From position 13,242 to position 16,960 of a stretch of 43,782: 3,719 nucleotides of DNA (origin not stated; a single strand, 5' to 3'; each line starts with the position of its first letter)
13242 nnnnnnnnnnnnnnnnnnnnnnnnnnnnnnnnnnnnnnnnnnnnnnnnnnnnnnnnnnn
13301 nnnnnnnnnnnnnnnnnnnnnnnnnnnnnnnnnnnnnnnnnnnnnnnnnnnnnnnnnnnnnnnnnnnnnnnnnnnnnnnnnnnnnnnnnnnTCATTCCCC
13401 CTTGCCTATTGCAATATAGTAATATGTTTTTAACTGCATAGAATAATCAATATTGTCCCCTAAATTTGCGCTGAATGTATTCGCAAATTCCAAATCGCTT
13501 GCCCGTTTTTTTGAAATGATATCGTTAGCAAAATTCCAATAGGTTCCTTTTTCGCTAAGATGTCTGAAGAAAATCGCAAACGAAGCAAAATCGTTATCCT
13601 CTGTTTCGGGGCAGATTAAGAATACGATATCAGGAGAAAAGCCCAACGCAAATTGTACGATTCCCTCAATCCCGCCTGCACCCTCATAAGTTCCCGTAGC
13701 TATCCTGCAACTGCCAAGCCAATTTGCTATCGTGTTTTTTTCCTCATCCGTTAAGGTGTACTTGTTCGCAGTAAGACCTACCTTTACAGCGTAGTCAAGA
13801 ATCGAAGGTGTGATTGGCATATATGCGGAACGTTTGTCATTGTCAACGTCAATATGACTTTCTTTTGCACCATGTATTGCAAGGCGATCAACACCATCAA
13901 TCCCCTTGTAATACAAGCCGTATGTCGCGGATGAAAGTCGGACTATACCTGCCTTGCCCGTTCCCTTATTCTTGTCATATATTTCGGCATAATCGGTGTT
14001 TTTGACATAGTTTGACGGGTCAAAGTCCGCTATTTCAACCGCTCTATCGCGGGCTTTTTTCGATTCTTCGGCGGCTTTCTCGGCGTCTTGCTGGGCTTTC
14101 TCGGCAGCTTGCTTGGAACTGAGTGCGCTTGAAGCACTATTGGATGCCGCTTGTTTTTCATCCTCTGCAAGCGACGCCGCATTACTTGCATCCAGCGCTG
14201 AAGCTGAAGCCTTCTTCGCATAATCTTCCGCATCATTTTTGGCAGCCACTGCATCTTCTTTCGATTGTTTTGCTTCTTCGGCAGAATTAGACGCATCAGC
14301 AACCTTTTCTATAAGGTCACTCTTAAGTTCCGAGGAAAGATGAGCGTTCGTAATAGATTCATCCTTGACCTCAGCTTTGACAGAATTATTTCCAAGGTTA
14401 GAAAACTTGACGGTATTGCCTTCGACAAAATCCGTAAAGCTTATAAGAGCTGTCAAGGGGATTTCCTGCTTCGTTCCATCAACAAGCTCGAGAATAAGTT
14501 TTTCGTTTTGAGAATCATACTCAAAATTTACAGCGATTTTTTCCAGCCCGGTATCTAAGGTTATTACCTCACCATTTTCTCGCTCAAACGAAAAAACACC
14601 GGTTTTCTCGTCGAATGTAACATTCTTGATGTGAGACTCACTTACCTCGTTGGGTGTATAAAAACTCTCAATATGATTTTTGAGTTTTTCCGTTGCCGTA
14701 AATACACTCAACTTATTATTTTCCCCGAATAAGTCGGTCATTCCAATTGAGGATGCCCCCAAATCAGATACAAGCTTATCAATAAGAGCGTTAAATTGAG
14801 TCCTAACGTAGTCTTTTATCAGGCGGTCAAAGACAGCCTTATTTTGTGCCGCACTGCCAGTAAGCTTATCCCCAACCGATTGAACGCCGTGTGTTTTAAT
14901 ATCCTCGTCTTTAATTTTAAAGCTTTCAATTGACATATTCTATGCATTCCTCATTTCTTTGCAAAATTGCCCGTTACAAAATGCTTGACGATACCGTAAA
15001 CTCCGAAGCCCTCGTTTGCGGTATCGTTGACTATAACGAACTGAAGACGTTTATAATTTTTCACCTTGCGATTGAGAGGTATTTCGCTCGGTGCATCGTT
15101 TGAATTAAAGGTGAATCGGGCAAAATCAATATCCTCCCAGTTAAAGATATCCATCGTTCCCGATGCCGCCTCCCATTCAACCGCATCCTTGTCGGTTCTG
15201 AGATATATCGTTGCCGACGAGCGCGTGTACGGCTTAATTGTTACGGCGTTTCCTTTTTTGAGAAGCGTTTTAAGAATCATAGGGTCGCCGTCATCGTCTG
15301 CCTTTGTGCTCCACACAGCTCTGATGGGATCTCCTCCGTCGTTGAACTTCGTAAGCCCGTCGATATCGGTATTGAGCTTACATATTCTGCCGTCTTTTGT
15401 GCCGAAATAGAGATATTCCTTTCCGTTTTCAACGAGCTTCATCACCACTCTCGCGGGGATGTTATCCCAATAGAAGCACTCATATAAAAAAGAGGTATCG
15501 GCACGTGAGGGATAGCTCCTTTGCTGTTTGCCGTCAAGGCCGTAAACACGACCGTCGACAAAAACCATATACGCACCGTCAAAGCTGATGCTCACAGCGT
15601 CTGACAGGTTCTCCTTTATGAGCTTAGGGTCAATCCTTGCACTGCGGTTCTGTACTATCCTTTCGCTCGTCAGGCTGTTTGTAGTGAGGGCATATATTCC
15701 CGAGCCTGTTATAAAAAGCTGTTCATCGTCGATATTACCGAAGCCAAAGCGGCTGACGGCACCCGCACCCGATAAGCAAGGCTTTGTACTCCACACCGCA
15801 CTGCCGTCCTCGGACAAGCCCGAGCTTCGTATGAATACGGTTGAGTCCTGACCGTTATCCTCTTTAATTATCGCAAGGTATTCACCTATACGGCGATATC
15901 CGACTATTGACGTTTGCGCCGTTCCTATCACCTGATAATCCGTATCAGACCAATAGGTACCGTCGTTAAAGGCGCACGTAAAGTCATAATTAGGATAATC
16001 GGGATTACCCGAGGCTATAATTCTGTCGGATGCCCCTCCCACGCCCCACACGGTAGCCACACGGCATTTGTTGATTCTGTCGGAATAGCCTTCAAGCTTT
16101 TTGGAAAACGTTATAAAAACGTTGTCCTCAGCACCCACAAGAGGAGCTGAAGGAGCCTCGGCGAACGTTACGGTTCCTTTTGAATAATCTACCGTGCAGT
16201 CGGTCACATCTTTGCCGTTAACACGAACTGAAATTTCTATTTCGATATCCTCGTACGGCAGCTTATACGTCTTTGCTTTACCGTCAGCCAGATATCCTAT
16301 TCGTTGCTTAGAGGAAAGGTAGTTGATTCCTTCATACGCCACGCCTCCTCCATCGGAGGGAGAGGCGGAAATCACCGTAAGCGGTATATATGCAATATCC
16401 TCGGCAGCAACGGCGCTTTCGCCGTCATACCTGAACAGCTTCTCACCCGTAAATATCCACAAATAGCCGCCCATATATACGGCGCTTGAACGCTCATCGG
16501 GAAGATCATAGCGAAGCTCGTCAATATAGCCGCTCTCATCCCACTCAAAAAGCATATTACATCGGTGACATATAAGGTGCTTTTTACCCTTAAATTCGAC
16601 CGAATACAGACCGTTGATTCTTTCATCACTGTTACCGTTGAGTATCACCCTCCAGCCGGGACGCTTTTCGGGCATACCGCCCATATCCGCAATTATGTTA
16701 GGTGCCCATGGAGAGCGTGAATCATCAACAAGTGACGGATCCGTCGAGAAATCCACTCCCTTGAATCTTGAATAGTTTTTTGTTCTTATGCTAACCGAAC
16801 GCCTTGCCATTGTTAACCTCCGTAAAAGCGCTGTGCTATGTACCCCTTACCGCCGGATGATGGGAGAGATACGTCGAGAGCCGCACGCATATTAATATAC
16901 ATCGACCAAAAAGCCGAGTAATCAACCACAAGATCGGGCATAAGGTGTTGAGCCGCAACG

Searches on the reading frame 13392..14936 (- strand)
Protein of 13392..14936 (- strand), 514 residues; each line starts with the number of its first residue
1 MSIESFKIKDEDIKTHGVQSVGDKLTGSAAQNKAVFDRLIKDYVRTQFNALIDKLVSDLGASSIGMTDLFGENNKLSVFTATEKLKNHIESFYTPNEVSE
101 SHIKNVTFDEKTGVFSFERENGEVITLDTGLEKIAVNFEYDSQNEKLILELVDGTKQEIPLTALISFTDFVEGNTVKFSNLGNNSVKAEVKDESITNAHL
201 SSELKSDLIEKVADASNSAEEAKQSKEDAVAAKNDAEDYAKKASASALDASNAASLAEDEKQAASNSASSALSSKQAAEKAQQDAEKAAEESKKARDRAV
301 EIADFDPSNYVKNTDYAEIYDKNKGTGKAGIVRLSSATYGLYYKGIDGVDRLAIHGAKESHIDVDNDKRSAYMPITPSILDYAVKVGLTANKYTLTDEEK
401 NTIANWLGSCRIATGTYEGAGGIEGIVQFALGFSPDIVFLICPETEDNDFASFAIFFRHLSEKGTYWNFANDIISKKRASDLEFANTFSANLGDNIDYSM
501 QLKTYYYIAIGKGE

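Call 85: search_protein_families(library=phrogs, proteins=[window:13392-14936:-], max_evalue=0.00001)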
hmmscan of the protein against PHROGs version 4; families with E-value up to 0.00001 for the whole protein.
window:13392-14936:- (514 aa): 1 family
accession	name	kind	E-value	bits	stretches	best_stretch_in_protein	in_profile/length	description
phrog_17196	-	other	4.7e-11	43.4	1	79-231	52-199/356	kinase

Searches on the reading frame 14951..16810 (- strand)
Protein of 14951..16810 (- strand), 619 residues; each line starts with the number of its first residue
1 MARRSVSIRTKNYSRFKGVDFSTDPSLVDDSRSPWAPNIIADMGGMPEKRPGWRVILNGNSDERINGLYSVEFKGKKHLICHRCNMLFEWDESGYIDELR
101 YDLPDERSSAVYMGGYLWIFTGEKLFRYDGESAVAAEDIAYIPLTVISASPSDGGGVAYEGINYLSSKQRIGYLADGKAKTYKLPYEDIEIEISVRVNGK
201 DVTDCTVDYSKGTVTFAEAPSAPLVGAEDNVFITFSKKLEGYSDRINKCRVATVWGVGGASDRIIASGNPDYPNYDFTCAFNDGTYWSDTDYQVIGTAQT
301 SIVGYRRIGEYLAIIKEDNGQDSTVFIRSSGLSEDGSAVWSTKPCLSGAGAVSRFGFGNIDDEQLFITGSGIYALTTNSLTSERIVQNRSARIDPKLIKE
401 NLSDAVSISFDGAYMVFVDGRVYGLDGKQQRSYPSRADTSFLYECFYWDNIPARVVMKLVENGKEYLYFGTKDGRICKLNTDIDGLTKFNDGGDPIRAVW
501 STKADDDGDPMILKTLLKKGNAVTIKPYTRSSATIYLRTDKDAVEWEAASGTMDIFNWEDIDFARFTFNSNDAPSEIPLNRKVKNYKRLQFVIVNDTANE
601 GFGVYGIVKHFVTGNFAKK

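Call 85: search_protein_families(library=phrogs, proteins=[window:14951-16810:-], max_evalue=0.00001)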
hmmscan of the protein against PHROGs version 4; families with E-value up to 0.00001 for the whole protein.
window:14951-16810:- (619 aa): 1 family
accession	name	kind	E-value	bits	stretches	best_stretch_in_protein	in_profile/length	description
phrog_3287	-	head and packaging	1.5e-35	124.1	1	9-421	4-324/524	virion structural protein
